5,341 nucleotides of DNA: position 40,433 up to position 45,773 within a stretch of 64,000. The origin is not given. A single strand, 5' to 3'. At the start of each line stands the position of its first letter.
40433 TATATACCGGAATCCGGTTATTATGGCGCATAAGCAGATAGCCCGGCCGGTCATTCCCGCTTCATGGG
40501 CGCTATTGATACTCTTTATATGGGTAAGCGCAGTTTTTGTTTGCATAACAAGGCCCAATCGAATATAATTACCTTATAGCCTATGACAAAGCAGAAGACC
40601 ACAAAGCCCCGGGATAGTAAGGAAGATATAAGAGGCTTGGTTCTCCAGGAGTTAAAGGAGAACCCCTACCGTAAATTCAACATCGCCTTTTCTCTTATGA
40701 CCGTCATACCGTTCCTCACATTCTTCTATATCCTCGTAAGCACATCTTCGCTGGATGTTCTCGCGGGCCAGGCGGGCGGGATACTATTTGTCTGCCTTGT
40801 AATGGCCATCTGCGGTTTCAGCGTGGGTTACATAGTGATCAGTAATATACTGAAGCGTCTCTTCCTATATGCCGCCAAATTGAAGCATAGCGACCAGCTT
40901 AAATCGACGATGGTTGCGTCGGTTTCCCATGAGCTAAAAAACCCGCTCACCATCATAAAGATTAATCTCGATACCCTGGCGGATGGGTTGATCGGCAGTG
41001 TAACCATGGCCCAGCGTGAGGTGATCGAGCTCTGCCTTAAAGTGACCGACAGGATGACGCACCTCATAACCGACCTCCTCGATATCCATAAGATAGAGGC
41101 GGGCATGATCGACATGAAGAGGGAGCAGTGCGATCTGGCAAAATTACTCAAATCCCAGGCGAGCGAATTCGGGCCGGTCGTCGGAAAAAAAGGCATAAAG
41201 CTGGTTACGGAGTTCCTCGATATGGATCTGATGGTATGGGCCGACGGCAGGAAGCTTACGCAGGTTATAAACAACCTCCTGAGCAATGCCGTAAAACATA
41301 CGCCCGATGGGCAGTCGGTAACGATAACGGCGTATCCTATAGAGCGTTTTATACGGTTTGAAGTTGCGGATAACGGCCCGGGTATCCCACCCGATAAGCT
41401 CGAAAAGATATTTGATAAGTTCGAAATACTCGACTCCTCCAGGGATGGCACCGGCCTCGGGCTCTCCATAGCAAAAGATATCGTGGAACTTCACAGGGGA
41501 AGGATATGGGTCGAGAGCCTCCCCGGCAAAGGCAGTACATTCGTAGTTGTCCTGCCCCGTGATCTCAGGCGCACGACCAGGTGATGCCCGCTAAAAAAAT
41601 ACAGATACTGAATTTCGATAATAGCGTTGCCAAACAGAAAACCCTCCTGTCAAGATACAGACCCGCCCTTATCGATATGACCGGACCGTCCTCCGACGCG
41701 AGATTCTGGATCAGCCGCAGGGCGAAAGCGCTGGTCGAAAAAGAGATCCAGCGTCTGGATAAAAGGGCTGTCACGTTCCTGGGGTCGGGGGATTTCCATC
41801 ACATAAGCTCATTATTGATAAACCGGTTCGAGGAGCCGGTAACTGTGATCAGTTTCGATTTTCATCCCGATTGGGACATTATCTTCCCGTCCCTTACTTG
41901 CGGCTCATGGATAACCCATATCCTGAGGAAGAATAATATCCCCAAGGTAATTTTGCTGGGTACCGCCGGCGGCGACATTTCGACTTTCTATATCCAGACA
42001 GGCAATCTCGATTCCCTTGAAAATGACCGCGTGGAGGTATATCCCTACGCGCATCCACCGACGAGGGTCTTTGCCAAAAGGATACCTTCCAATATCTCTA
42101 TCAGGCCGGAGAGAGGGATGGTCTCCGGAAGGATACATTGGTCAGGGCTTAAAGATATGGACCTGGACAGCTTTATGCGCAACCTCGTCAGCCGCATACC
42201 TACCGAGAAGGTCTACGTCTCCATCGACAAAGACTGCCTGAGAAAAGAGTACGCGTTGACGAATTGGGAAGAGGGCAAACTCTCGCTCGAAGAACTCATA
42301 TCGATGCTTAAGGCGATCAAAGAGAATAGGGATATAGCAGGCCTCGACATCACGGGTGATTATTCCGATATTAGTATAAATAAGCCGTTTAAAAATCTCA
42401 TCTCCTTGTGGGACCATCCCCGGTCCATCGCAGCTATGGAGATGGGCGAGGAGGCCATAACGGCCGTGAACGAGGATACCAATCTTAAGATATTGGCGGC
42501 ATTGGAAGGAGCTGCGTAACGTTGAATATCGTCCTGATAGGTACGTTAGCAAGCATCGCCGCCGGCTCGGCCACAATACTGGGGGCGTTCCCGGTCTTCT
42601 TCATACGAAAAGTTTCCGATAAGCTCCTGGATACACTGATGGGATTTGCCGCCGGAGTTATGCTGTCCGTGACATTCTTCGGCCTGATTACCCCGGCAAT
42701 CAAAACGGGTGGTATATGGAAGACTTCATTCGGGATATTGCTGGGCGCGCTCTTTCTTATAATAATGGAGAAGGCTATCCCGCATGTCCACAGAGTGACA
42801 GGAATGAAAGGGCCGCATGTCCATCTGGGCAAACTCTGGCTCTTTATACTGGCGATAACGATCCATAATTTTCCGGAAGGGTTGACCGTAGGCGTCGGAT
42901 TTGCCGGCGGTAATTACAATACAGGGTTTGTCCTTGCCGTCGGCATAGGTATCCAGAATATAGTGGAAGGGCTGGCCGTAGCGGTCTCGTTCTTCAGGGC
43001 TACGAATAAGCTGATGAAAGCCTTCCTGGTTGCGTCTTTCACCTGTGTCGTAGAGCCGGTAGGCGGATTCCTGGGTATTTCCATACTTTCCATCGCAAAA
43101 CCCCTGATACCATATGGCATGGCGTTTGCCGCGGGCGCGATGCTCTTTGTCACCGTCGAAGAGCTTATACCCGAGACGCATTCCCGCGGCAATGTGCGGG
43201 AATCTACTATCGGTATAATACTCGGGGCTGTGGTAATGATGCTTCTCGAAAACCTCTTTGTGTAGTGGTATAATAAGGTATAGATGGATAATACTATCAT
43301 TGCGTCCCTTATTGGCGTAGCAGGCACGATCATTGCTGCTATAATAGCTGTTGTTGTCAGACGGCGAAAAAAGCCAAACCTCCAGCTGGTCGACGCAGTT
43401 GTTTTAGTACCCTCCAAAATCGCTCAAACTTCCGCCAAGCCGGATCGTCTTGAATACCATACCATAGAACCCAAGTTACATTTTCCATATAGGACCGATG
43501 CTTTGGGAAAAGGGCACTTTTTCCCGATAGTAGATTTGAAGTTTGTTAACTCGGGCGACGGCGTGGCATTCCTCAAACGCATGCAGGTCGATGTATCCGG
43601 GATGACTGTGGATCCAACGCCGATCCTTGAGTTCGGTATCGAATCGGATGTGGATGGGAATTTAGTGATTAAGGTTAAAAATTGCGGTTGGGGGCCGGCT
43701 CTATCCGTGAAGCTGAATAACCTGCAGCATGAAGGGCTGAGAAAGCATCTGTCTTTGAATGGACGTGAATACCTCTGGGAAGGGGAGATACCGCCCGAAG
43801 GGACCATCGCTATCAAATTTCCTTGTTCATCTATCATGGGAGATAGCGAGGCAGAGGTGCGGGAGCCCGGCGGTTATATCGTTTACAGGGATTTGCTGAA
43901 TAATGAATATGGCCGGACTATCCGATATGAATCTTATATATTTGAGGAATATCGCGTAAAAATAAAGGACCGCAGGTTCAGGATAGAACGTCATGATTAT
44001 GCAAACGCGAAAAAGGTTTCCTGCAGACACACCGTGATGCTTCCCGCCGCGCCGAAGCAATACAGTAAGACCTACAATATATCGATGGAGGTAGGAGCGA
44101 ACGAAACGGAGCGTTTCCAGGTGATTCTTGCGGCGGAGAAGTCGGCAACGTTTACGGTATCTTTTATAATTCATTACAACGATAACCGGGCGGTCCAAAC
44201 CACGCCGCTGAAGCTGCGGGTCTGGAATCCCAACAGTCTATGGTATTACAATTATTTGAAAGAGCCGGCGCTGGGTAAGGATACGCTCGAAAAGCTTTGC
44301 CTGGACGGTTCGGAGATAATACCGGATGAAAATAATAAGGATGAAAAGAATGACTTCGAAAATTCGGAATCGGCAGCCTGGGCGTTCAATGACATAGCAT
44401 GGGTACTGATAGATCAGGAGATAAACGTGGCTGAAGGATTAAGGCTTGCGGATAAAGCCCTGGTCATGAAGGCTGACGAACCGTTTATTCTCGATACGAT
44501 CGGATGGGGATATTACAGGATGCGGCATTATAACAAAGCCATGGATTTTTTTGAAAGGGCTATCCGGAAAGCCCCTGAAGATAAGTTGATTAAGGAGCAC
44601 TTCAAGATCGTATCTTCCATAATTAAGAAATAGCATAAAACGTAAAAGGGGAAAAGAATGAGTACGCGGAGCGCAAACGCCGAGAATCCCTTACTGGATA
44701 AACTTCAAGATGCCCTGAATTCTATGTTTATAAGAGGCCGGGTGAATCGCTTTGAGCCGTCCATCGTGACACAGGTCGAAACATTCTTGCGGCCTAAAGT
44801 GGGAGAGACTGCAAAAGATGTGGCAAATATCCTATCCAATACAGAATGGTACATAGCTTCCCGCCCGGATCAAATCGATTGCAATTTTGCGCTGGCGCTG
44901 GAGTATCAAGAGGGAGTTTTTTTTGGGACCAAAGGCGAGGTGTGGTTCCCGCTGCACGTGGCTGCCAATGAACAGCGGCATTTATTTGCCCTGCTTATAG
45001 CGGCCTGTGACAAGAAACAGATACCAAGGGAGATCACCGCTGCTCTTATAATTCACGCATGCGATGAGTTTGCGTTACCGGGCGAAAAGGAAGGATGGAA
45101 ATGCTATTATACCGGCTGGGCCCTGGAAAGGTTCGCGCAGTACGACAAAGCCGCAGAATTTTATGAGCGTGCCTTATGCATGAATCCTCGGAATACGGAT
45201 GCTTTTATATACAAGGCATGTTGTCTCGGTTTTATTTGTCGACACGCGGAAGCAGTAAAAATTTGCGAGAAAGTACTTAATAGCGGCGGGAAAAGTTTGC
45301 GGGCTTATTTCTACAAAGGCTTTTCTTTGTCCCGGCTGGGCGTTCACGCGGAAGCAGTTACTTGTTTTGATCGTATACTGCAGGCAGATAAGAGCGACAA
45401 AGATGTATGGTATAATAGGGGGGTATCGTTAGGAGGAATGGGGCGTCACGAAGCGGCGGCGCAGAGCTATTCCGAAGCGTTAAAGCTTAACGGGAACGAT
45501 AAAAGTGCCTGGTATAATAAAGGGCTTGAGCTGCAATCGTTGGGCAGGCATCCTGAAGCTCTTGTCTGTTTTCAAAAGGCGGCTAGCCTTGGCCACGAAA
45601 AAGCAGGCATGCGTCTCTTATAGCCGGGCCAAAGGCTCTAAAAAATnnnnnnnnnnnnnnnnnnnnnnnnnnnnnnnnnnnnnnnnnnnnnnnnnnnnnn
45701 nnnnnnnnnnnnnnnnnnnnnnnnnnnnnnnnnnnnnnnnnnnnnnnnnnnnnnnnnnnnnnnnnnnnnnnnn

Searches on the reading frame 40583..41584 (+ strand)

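Call 42: search_protein_families(library=pfam, proteins=[window:40583-41584:+], max_evalue=0.00001)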
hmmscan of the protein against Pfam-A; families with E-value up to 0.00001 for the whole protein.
window:40583-41584:+ (333 aa): 2 families
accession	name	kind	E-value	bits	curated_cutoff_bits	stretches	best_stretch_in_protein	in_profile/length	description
PF02518.31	HATPase_c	-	2.6e-31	108.8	26.4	1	221-326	2-109/111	Histidine kinase-, DNA gyrase B-, and HSP90-like ATPase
PF00512.31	HisKA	-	1.7e-15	57.3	26.9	1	107-174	2-66/66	His Kinase A (phospho-acceptor) domain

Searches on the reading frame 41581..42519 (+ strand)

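Call 42: search_protein_families(library=pfam, proteins=[window:41581-42519:+], max_evalue=0.00001)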
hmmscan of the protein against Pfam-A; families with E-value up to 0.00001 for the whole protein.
window:41581-42519:+ (312 aa): 1 family
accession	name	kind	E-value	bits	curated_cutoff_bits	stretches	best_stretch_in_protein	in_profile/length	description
PF00491.26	Arginase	-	5e-07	29.9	22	0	189-257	181-252/280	Arginase family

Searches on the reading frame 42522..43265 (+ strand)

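Call 42: search_protein_families(library=pfam, proteins=[window:42522-43265:+], max_evalue=0.00001)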
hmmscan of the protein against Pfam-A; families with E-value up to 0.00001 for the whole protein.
window:42522-43265:+ (247 aa): 1 family
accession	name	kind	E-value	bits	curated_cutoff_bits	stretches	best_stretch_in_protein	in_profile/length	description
PF02535.28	Zip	-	6.7e-26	91.7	35.1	2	106-242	179-322/323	ZIP Zinc transporter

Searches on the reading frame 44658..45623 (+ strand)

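Call 42: search_protein_families(library=pfam, proteins=[window:44658-45623:+], max_evalue=0.00001)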
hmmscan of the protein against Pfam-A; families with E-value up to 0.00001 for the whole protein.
window:44658-45623:+ (321 aa): 13 families
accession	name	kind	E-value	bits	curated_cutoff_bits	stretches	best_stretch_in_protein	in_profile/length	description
PF00515.34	TPR_1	-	5.6e-27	92.9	27.8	2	249-281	2-34/34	Tetratricopeptide repeat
PF07719.23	TPR_2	-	8.4e-22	75.9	27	0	249-281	2-34/34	Tetratricopeptide repeat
PF13181.12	TPR_8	-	1.1e-17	63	25.7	0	249-280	2-33/34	Tetratricopeptide repeat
PF13428.12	TPR_14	-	2e-14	53.1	23.5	0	152-187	7-42/44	Tetratricopeptide repeat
PF13431.12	TPR_17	-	1.1e-13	50.8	24.4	0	271-302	2-33/34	Tetratricopeptide repeat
PF13414.12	TPR_11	-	3.5e-13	49.5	26.8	0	262-292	8-38/42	TPR repeat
PF13424.12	TPR_12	-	2.3e-11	44.1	30.1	0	215-277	4-74/77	Tetratricopeptide repeat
PF13432.12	TPR_16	-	5.9e-11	43.1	32.7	0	252-302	1-51/65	Tetratricopeptide repeat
PF14559.12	TPR_19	-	4e-09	37.1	25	0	161-212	6-57/68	Tetratricopeptide repeat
PF13174.12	TPR_6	-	1.4e-08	35.2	26.3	0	216-242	2-28/33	Tetratricopeptide repeat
PF12895.13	ANAPC3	-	3e-08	34.3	27.2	0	161-239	4-81/82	Anaphase-promoting complex, cyclosome, subunit 3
PF13176.12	TPR_7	-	9.7e-07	28.9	27.9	0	153-178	6-33/36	Tetratricopeptide repeat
PF25063.1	ARM_TT21_C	-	1.8e-06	28.4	35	0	151-209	134-193/209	Tetratricopeptide repeat protein 21 C-terminal ARM domain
